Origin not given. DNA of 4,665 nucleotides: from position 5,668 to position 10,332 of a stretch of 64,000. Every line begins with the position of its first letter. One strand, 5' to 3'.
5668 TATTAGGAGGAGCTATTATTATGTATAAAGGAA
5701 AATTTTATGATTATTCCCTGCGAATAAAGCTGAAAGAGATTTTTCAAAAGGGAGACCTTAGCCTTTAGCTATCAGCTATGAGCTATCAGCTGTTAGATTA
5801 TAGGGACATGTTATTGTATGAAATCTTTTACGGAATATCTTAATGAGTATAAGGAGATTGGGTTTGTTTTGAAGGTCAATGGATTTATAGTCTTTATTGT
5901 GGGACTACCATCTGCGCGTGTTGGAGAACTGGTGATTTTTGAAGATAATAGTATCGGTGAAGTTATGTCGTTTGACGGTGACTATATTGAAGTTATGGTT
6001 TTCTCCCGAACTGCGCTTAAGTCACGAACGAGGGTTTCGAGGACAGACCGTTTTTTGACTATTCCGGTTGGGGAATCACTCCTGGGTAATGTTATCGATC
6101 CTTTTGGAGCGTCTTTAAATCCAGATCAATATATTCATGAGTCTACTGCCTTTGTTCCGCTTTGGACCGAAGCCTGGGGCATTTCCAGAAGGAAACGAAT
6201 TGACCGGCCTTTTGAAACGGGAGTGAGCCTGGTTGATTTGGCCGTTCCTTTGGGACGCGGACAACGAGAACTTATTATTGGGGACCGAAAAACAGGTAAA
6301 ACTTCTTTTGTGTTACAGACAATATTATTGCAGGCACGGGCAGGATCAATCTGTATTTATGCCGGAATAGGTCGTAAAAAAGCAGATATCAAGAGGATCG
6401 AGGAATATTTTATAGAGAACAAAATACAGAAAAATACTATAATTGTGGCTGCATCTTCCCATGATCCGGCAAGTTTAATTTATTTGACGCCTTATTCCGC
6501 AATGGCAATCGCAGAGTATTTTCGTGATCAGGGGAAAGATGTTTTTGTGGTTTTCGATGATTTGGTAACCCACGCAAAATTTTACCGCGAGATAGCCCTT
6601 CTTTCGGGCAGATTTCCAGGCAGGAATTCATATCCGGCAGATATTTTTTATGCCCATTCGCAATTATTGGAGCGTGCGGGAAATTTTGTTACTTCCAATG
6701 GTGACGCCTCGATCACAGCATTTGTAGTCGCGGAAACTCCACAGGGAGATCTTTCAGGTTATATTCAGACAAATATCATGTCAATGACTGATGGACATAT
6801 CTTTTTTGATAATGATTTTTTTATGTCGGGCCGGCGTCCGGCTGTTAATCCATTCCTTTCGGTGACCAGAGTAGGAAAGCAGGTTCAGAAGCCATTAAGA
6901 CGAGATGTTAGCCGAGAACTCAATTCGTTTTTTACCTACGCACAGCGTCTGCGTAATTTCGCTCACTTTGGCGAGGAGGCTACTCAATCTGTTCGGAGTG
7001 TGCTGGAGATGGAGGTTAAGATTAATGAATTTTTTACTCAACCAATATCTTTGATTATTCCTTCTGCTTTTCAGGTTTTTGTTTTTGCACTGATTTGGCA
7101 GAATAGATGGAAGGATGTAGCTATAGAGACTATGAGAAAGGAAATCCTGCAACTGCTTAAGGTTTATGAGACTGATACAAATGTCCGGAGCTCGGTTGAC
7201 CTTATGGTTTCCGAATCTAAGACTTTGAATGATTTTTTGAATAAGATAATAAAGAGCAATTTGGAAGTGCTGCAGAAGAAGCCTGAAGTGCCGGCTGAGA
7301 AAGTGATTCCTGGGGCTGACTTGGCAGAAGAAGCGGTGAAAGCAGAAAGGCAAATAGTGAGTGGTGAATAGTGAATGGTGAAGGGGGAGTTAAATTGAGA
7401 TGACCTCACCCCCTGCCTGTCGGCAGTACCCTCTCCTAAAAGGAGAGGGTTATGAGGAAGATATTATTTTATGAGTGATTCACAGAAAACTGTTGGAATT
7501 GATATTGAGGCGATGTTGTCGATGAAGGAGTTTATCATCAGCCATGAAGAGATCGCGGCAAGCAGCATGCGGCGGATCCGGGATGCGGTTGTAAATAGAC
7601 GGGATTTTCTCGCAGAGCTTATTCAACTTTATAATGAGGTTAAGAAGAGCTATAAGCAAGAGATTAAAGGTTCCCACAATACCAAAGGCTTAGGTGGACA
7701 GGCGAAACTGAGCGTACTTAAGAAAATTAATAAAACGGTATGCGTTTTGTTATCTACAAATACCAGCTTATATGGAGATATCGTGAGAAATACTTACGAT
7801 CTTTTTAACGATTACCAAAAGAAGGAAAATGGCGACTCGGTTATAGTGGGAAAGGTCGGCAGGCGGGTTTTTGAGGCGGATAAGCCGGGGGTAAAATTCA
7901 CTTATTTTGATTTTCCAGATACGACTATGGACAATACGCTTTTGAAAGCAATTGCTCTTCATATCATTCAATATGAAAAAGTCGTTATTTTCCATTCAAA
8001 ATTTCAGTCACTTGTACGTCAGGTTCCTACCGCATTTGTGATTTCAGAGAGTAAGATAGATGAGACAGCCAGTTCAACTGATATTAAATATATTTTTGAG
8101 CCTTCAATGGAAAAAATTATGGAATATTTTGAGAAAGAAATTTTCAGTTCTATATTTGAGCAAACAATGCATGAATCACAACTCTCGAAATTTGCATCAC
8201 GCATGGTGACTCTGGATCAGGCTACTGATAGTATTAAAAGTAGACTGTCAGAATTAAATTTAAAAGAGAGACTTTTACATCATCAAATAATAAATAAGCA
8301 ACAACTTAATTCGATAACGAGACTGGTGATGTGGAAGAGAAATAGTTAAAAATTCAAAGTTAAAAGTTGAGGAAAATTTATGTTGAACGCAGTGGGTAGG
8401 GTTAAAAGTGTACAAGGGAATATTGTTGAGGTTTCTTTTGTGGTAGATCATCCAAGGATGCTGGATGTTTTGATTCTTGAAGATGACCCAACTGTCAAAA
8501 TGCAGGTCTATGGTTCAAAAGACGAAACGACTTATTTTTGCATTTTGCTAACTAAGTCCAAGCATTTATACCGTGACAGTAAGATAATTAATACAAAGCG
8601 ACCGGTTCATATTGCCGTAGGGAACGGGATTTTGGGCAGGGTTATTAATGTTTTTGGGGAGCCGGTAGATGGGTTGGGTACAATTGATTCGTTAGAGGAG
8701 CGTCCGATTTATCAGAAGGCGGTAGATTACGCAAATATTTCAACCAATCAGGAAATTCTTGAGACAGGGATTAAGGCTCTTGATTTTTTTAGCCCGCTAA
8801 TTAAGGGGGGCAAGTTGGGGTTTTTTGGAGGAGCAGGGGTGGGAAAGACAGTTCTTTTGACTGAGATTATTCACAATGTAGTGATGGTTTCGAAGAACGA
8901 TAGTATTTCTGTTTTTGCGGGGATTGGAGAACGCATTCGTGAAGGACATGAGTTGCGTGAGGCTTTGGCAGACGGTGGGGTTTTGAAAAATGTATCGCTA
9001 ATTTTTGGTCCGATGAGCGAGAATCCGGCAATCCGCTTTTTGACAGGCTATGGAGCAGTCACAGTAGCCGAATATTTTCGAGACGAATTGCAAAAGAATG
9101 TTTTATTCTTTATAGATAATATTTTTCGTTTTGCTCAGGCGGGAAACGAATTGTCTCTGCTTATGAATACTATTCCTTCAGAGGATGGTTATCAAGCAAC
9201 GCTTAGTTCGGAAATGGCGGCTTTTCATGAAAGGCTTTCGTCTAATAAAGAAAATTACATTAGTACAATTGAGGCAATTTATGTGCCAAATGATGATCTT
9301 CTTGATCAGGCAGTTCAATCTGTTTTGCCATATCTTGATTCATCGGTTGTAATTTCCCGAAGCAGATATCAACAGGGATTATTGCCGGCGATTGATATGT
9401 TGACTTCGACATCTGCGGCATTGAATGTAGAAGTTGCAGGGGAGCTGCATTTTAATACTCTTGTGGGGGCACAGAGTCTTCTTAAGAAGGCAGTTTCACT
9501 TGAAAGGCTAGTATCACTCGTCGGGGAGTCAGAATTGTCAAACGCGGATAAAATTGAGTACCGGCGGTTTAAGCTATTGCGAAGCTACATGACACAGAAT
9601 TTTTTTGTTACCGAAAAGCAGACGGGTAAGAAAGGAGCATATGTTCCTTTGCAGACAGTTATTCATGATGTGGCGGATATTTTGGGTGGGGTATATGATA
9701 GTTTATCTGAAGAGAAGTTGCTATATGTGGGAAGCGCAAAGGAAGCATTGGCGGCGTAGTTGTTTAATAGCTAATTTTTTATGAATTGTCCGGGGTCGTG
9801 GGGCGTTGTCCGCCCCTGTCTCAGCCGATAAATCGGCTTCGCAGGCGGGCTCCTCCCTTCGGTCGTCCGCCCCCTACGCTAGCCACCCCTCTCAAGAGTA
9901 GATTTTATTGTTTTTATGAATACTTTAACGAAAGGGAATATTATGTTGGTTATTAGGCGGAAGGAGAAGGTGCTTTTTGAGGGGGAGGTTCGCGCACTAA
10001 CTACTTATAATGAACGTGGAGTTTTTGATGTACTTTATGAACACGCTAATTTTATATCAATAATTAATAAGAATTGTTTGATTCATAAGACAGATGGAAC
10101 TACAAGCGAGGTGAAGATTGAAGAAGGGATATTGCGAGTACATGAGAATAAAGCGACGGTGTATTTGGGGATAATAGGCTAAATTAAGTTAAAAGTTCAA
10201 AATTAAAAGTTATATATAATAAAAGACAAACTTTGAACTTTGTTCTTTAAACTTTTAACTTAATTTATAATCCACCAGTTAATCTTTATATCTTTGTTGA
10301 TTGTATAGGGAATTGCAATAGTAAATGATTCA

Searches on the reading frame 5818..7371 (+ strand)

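Call 82: search_protein_families(library=pfam, proteins=[window:5818-7371:+], max_evalue=0.00001)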
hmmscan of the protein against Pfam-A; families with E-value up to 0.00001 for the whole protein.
window:5818-7371:+ (517 aa): 1 family
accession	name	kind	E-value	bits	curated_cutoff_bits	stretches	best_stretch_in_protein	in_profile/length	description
PF00006.31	ATP-synt_ab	-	1.7e-66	224.4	29.5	1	135-349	1-212/213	ATP synthase alpha/beta family, nucleotide-binding domain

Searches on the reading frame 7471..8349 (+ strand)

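Call 17: search_protein_families(library=pfam, proteins=[window:7471-8349:+])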
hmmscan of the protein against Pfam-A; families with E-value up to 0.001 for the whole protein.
window:7471-8349:+ (292 aa): 1 family
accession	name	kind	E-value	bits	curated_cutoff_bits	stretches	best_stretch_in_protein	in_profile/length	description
PF00231.24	ATP-synt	-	9.4e-24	85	39.9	1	17-265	14-262/285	ATP synthase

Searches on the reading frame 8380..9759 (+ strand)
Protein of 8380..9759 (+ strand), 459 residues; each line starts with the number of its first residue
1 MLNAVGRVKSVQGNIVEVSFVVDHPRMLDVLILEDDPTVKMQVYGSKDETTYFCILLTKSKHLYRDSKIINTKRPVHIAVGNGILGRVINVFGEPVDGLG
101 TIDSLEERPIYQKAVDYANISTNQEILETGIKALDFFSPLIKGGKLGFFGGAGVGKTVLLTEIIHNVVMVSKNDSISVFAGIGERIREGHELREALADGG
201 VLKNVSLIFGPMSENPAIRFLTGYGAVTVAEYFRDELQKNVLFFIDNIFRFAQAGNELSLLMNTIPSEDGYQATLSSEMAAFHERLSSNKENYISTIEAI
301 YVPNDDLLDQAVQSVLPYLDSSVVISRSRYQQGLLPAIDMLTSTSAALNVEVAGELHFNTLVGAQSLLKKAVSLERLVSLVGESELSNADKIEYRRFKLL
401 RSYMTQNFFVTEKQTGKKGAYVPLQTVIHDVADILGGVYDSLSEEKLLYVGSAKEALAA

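Call 17: search_protein_families(library=pfam, proteins=[window:8380-9759:+])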
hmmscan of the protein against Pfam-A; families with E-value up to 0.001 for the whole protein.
window:8380-9759:+ (459 aa): 2 families
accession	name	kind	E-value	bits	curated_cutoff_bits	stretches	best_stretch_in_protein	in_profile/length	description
PF00006.31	ATP-synt_ab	-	1.1e-58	198.8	29.5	1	130-345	1-213/213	ATP synthase alpha/beta family, nucleotide-binding domain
PF22919.1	ATP-synt_VA_C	-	1.6e-07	31.7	24.7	1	357-426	12-83/101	C-terminal domain of V and A type ATP synthase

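Call 18: find_encoding_contigs(protein=window:8380-9759:+, flank=3000, max_places=10)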
Protein window:8380-9759:+ (459 aa): no gene with exactly this product is on record in the collection.

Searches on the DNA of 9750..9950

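Call 70: search_rna_families(source=window, start=9750, end=9950, threshold=evalue, max_evalue=10)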
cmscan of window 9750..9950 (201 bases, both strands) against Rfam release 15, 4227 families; matches with E-value up to 10: 1.
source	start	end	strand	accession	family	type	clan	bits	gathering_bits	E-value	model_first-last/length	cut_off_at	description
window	9750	9944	-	RF00064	HgcG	Gene; snRNA; snoRNA; HACA-box;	-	8.4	77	2.2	1-142/276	3'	HgcG RNA (Pab40)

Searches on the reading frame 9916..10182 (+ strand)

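Call 17: search_protein_families(library=pfam, proteins=[window:9916-10182:+])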
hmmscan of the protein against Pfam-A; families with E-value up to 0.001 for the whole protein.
window:9916-10182:+ (88 aa): 1 family
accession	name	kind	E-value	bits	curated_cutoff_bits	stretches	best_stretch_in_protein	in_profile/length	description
PF02823.21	ATP-synt_DE_N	-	8.8e-10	38.9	27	1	13-82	5-75/80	ATP synthase, Delta/Epsilon chain, beta-sandwich domain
